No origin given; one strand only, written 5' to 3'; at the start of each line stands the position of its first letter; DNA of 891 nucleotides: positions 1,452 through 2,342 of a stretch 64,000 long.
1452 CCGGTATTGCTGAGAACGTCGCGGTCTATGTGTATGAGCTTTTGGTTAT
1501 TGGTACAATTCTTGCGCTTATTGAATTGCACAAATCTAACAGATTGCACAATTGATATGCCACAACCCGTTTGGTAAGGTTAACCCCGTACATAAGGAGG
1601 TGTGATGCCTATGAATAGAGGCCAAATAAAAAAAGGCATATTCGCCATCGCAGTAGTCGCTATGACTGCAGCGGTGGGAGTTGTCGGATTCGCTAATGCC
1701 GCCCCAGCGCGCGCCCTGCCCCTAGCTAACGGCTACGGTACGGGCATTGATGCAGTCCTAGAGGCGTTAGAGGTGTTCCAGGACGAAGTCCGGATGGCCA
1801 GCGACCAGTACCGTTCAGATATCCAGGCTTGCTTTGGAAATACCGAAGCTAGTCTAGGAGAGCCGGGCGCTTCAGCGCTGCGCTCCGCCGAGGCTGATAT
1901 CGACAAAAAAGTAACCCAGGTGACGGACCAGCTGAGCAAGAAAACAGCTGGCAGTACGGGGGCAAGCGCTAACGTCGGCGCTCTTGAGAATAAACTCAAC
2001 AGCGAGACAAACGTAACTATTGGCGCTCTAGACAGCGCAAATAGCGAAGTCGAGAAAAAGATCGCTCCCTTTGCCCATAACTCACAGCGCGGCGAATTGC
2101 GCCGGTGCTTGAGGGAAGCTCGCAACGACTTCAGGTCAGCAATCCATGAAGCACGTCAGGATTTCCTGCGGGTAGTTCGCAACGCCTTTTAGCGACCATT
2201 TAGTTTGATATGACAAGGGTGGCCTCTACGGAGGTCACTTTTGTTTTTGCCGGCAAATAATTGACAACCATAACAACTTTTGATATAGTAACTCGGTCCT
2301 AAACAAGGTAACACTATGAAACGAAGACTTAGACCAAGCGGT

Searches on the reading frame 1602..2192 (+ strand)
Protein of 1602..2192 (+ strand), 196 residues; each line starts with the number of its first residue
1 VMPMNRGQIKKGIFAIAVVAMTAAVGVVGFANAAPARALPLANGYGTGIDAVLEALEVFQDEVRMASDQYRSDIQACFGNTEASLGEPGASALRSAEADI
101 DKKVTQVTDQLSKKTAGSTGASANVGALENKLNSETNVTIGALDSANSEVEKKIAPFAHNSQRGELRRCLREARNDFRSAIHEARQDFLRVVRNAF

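Call 43: search_protein_families(library=pfam, proteins=[window:1602-2192:+], max_evalue=0.01)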
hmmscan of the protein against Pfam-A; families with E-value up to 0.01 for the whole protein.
window:1602-2192:+ (196 aa): 1 family
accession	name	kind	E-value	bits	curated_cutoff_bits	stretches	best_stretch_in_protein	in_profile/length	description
PF07464.16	ApoLp-III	-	0.0024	18.4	36.3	1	59-155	23-115/146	Apolipophorin-III precursor (apoLp-III)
